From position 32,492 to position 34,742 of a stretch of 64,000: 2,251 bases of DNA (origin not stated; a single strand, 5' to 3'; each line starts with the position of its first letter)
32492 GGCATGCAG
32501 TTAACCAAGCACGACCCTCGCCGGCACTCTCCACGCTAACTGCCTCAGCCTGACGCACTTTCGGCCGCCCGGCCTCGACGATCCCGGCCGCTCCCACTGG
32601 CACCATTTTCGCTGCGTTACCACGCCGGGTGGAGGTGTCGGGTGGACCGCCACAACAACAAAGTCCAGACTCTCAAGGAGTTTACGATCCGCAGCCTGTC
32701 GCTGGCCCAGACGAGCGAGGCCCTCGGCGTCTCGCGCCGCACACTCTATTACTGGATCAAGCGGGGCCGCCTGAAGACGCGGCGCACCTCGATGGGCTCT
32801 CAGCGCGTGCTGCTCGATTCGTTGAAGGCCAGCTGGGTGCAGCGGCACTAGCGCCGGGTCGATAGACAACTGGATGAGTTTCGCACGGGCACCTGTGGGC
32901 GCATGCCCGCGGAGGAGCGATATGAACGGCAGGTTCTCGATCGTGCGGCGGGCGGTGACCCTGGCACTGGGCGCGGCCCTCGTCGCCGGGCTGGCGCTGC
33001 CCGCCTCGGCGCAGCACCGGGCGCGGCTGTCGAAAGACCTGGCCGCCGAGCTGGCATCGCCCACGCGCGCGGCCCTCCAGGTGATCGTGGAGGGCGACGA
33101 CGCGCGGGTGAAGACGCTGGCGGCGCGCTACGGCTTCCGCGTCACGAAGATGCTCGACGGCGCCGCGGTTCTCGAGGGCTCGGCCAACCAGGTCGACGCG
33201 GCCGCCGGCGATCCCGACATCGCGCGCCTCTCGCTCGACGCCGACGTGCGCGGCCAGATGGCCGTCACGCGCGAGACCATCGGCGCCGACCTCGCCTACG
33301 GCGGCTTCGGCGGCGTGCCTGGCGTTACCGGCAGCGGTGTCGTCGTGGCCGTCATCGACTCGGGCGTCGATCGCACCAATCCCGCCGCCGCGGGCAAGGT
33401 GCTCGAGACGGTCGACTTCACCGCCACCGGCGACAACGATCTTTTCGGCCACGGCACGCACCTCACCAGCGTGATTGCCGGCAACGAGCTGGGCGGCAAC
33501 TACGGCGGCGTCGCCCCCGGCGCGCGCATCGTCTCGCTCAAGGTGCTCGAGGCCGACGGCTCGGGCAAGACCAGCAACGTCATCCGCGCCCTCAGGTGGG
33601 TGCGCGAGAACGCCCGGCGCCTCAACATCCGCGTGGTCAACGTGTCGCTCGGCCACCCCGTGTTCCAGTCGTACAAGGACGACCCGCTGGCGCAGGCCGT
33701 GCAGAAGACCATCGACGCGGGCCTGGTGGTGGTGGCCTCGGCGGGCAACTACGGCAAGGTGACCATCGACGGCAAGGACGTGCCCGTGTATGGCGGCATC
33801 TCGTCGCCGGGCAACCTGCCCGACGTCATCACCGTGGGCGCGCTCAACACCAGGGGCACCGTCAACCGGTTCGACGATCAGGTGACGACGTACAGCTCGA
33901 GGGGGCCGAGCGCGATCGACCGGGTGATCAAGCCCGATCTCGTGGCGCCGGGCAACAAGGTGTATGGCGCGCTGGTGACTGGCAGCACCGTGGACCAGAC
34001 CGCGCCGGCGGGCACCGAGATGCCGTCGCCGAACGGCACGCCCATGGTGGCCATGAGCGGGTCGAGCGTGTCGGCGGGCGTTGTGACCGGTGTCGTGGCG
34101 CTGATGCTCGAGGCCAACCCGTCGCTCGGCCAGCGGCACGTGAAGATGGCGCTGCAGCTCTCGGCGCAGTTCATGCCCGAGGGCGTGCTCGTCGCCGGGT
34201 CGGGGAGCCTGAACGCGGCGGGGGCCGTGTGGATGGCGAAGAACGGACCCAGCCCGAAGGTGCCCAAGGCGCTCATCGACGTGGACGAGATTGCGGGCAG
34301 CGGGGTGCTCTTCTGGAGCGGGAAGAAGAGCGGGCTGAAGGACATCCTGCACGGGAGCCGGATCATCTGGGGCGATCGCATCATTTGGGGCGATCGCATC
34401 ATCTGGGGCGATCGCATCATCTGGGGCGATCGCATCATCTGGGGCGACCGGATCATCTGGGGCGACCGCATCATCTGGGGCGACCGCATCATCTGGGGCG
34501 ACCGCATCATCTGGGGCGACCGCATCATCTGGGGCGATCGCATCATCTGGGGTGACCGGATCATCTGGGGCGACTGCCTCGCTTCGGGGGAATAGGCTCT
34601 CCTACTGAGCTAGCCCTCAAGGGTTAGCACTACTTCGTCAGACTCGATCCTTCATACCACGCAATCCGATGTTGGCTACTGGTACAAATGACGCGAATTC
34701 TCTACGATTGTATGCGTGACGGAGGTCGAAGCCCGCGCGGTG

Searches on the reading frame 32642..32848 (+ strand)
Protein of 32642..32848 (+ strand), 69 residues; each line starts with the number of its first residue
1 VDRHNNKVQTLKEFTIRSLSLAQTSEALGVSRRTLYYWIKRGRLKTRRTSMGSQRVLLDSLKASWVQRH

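Call 74: search_protein_families(library=pfam, proteins=[window:32642-32848:+], max_evalue=0.1)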
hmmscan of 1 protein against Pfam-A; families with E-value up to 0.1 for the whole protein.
seq(69 aa): 20 families
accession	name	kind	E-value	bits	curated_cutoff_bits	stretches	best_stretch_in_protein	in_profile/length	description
PF12728.13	HTH_17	-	5.6e-08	33.4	27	1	19-51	2-32/51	Helix-turn-helix domain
PF00376.29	MerR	-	4.8e-07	29.9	28.2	1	24-50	5-32/38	MerR family regulatory protein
PF13384.12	HTH_23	-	8.8e-06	25.8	24.6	1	19-41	18-40/50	Homeodomain-like domain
PF13518.12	HTH_28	-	2.6e-05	24.6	25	1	17-41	11-35/52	Helix-turn-helix domain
PF13411.12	MerR_1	-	6.1e-05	23.5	21.6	1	20-53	2-35/69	MerR HTH family regulatory protein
PF13556.12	HTH_30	-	0.00014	22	27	1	8-41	2-35/59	PucR C-terminal helix-turn-helix domain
PF08281.18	Sigma70_r4_2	-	0.00034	20.6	25.7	1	19-45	27-53/54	Sigma-70, region 4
PF02954.25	HTH_8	-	0.00056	20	22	1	22-41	22-41/42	Bacterial regulatory protein, Fis family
PF13551.12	HTH_29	-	0.0018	18.8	28.1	1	21-41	15-35/64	Winged helix-turn helix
PF13338.12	AbiEi_4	-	0.0018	18.7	25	1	20-45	12-39/49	Transcriptional regulator, AbiEi antitoxin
PF20432.4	Xre-like-HTH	-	0.0064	17.2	25.8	1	18-44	23-50/63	Antitoxin Xre-like helix-turn-helix domain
PF13022.12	HTH_Tnp_1_2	-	0.013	16.1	27.9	1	17-41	25-49/122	Helix-turn-helix of insertion element transposase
PF01527.26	HTH_Tnp_1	-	0.016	15.8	24.1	1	7-45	12-49/75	Transposase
PF06056.18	Terminase_5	-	0.02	15.3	20.3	1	21-43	16-38/58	Putative ATPase subunit of terminase (gpP-like)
PF01381.28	HTH_3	-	0.025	15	23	1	18-41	9-32/55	Helix-turn-helix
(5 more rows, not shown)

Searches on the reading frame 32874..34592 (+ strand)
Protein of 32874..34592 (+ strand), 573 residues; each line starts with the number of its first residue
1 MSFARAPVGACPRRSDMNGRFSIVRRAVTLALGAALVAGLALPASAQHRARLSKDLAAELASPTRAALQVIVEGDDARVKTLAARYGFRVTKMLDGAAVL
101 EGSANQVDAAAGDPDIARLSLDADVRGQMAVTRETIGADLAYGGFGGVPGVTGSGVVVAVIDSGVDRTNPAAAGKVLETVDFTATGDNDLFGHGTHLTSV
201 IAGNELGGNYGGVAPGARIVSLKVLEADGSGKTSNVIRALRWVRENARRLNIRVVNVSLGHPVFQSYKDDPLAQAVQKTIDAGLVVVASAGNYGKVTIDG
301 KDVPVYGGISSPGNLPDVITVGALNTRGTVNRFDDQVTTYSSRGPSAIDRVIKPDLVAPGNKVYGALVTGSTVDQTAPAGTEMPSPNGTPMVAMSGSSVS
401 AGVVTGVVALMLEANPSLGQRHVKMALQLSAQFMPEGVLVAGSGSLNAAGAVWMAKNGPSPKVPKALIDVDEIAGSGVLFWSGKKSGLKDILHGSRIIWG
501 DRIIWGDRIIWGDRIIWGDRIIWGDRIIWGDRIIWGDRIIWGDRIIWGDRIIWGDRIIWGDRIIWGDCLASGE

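Call 7: search_protein_families(library=pfam, proteins=[window:32874-34592:+], max_evalue=1)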
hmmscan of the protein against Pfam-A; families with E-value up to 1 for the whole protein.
window:32874-34592:+ (573 aa): 4 families
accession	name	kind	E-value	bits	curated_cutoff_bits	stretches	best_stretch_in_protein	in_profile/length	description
PF00082.27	Peptidase_S8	-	3.9e-47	161.4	21.8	1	153-431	1-273/288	Subtilase family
PF18492.6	ORF_2_N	-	0.13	12.9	29.2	1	68-105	54-92/122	Open reading frame 2 N-terminal domain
PF09363.15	XFP_C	-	0.21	11.5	23.4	1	224-257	38-71/202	XFP C-terminal domain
PF20866.3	MdcG_N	-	0.25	11.9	24.4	1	15-54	27-64/77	Phosphoribosyl-dephospho-CoA transferase MdcG N-terminal domain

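Call 8: search_protein_families(library=ncbifam, proteins=[window:32874-34592:+], max_evalue=1)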
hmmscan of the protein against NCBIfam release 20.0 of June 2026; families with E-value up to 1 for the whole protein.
window:32874-34592:+ (573 aa): 8 families
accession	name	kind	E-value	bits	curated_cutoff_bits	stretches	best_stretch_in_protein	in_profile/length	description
TIGR03921.1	T7SS_mycosin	equivalog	1.7e-34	119.5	278.75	1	152-461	11-293/353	type VII secretion-associated serine protease mycosin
NF049966.1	QH_SP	equivalog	8.2e-18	64.6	165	2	158-296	2-128/219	subtilisin-like serine protease QhpE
NF042956.1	IteS_antiphage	equivalog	2.7e-14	52.4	900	1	156-410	257-507/747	S8 family anti-phage peptidase IteS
NF040809.1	germ_prot_CspBA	exception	1.2e-13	49.7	1250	2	187-296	718-827/1099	bifunctional germination protease/germinant receptor pseudoprotease CspBA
TIGR03895.1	protease_PatA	subfamily_domain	1.4e-10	40.6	421.05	1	193-415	1-180/606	PatA/PatG family cyanobactin maturation protease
NF040808.2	CspC_non_triad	exception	8.4e-09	34.4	675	3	313-413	425-499/556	bile acid germinant receptor pseudoprotease CspC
NF040553.1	SGO_0316_fam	subfamily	1.9e-08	32.5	1400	1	188-327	355-502/1486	SGO_0316/SGO_0317 family LPXTG-anchored serine peptidase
NF033595.1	denti_PrtP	equivalog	1.3e-05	24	300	1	255-429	342-476/606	dentilisin complex serine proteinase subunit PrtP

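Call 11: find_homologous_proteins(query=window:32874-34592:+, max_evalue=0.00001)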
Query window:32874-34592:+ (573 aa): 3118 proteins with E <= 0.00001 among 8000 candidates; the best 120 are listed.
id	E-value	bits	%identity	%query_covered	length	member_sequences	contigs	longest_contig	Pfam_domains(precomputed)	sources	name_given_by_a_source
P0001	9.7e-215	733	79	78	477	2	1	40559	PF00082.28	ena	-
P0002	3.3e-191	656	69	79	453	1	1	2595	PF00082.28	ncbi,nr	ncbi:MAG: S8 family peptidase, partial [Gemmatimonadales bacterium]|nr:S8 family peptidase [Gemmatim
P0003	5.1e-185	635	84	62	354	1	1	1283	PF00082.28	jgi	jgi:serine protease AprX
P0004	6.8e-173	595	62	81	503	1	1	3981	PF00082.28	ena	-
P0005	3.9e-151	523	72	63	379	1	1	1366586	PF00082.28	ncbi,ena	-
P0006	4.7e-137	477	62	66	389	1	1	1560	PF00082.28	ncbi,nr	ncbi:MAG: S8 family serine peptidase, partial [Acidobacteria bacterium]|nr:S8 family serine peptidas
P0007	7.1e-135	469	42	97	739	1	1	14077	PF00082.28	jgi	jgi:serine protease AprX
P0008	1.3e-129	452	63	61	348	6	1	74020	PF00082.28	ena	-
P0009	3.1e-129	451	46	92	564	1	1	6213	PF00082.28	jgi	jgi:serine protease AprX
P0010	6.2e-127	443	46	92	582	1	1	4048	PF00082.28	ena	-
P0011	1.9e-126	442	87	43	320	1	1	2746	PF00082.28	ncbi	-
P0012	4.5e-126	440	44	96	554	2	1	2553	PF00082.28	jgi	jgi:serine protease AprX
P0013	1.8e-125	438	44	91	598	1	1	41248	PF00082.28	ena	-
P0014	2.0e-125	438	44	96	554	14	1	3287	PF00082.28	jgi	jgi:serine protease AprX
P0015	1.1e-124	436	48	95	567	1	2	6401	PF00082.28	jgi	jgi:serine protease AprX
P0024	1.3e-120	422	46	95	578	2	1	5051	PF00082.28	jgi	jgi:serine protease AprX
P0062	1.7e-107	379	41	94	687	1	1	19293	PF00082.28,PF25533.2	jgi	jgi:serine protease AprX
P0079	1.1e-103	367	44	93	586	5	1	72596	PF21300.3,PF00082.28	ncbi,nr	ncbi:MAG TPA: S8 family serine peptidase, partial [Vicinamibacterales bacterium]|nr:S8 family serine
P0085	7.3e-103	364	42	95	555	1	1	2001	PF21300.3,PF00082.28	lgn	-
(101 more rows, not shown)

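Call 21: search_protein_families(library=pfam, proteins=[P0079, P0085, P0062, P0007, P0012, P0024], max_evalue=0.1)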
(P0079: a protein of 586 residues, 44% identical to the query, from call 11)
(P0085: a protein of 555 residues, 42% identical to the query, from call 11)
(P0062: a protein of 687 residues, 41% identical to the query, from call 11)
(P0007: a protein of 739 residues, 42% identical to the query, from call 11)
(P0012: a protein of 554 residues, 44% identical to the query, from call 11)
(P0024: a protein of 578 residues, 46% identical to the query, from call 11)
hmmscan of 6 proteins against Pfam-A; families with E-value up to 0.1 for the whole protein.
P0079 (586 aa): 2 families
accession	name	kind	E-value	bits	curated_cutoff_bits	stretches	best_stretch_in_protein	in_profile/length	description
PF00082.27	Peptidase_S8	-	1.6e-49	169.2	21.8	1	145-427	1-279/288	Subtilase family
PF21300.2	LbR_Ice_bind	-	1.7e-11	44.5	30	2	522-583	11-73/97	Grass antifreeze beta roll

P0085 (555 aa): 2 families
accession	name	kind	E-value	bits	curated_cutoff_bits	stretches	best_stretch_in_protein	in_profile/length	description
PF00082.27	Peptidase_S8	-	4e-45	154.8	21.8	1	144-405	1-262/288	Subtilase family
PF21300.2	LbR_Ice_bind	-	4.8e-07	30.2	30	2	509-554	11-55/97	Grass antifreeze beta roll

P0062 (687 aa): 3 families
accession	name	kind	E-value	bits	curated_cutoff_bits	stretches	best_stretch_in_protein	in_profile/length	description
PF00082.27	Peptidase_S8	-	1.1e-48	166.4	21.8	1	140-430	1-277/288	Subtilase family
PF25533.1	Lysostaphin_N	-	3.1e-15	56.5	60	2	479-546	27-94/103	Lysostaphin, N-terminal domain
PF11684.13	DUF3280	-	0.015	16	30.1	1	28-104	21-102/138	Protein of unknown function (DUF2380)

P0007 (739 aa): 2 families
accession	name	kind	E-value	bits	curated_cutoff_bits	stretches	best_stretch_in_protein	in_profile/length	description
PF00082.27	Peptidase_S8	-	4.2e-52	177.7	21.8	1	144-435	1-278/288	Subtilase family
PF14452.12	Multi_ubiq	-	9.1e-06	26.2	24.5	0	674-693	4-23/69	Multiubiquitin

P0012 (554 aa): 1 family
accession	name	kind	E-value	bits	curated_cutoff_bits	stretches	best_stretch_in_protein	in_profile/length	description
PF00082.27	Peptidase_S8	-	2e-52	178.7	21.8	1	139-413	1-274/288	Subtilase family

P0024 (578 aa): 1 family
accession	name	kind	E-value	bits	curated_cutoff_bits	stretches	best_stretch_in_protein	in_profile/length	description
PF00082.27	Peptidase_S8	-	8.4e-54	183.3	21.8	1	136-418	1-276/288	Subtilase family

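Call 23: find_related_loci(query=A1, collection=genome_contigs, flank=8000)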
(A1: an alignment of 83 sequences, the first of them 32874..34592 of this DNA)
Query A1 (573 aa) in genome_contigs; peptide patterns used: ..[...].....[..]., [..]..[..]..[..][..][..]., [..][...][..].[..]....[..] (x = any residue, [..] = any of these).
600 stretches matched a pattern (row limit reached: there are more); 558 encode a relative of the query (tblastn E <= 1e-3); the best 80 are kept; 80 distinct loci.
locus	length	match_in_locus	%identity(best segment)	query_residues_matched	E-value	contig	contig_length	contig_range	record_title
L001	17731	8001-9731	39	13-573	2e-116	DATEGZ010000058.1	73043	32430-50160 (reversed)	MAG TPA_asm: Vicinamibacterales bacterium isolate SMAG_U8798 k141_981539, whole genome shotgun sequence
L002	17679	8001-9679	50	25-573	7e-107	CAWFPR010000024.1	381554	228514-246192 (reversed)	MAG: uncultured Acidobacteriota bacterium isolate MFD05442.bin.1.130 genome assembly, contig: contig_5082, whole genome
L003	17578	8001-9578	42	35-543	7e-103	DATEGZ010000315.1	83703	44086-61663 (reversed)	MAG TPA_asm: Vicinamibacterales bacterium isolate SMAG_U8798 k141_1903869, whole genome shotgun sequence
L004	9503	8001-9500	42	21-525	1e-101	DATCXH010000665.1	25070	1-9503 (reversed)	MAG TPA_asm: Vicinamibacterales bacterium isolate SMAG_U7434 k141_139997, whole genome shotgun sequence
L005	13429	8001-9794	36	48-569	1e-96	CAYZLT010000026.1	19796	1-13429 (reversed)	MAG TPA_asm: uncultured Solibacteraceae bacterium isolate SRP128246_co1_360 genome assembly, contig: NODE_5684_length_19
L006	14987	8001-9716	37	48-569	6e-94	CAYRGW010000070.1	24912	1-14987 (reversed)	MAG TPA_asm: uncultured Solibacteraceae bacterium isolate SRP062349_co6_19 genome assembly, contig: NODE_1277_length_249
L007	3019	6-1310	44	152-567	4e-96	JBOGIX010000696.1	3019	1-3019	MAG: Vicinamibacterales bacterium isolate SC-S_metawrap_bin.101 k127_4267264, whole genome shotgun sequence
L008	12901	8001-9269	41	159-571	1e-88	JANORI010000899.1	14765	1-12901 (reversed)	MAG: Acidobacteriota bacterium isolate VAR_4_metabat_203_sub VAR_4_k141_2523655, whole genome shotgun sequence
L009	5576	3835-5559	34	44-569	6e-88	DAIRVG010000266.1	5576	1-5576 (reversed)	MAG TPA_asm: Vicinamibacterales bacterium isolate CTOTU25967 NODE_6260_length_5576_cov_8.491940, whole genome shotgun se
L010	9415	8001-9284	42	151-571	1e-86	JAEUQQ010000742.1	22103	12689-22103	MAG: Acidobacteria bacterium isolate new MAG-255 k141_3355089, whole genome shotgun sequence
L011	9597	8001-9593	37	20-549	3e-86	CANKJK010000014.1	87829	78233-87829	MAG: Acidobacteria bacterium isolate RH-27jun17-225 genome assembly, contig: RH-27jun17-C670, whole genome shotgun seque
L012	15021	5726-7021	44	40-461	4e-85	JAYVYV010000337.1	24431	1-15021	MAG: Acidobacteriota bacterium isolate GL86_DN_metabat_16_sub GL86_DN_metabat_16_sub_336, whole genome shotgun sequence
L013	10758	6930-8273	38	104-555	5e-83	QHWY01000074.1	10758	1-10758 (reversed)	MAG: Acidobacteria bacterium isolate gp5 AA68 14_1009_16_30cm_scaffold_13735_curated, whole genome shotgun sequence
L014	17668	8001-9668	41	50-567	3e-106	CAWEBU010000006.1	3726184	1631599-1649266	MAG: uncultured Acidobacteriota bacterium isolate MFD01275.bin.1.248 genome assembly, contig: contig_5965, whole genome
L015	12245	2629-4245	33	51-573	3e-79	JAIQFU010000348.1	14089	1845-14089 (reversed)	MAG: Terriglobia bacterium isolate SRVP_31 SRVP18_core_1_40-35cm_scaffold_3402, whole genome shotgun sequence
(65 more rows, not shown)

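Call 26: predict_structure(alignment_id=A1)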
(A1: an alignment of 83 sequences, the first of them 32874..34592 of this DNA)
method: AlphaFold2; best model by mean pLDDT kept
length: 573 residues; sequences in the alignment: 83
mean_pLDDT: 82.1   pTM: 0.75
mean pLDDT of the five models: 82.1, 82.2, 80.8, 80.0, 79.9
residues with pLDDT >= 90: 333; 70-90: 106; 50-70: 48; < 50: 86
segments of 3 or more residues with pLDDT < 50: 1-13, 15-19, 501-545, 568-573
pLDDT, mean of each block of 10 residues (from residue 1): 41 45 70 78 72 83 83 94 98 88 96 93 63 90 95 98 97 97 95 97 88 97 95 91 98 97 86 93 98 92 91 96 94 94 89 95 95 90 88 96 98 97 95 92 96 94 86 88 59 56 36 34 35 41 48 51 48 38
secondary structure, 60 per line:
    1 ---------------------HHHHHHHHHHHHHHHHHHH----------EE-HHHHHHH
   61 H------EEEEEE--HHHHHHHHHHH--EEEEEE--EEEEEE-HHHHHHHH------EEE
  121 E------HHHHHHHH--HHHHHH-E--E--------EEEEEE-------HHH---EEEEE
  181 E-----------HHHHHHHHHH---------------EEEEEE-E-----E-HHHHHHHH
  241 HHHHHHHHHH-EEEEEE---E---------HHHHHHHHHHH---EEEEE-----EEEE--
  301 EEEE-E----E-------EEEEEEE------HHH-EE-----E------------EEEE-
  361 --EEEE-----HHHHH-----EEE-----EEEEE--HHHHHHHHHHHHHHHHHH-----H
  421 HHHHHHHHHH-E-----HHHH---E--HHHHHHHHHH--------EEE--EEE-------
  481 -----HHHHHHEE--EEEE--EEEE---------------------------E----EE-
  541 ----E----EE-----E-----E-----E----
elements in order: H22-40 H54-61 E68-73 H76-86 E89-94 E97-102 H104-111 E118-121 H128-135 H138-143 E157-162 E176-181 H193-202 E218-223 H233-250 E252-257 H271-281 E285-289 E295-298 E301-304 E319-325 E356-359 E363-366 H372-376 E382-384 E390-394 H397-414 H420-430 H438-441 H448-457 E466-468 E471-473 H486-491 E496-499 E502-505
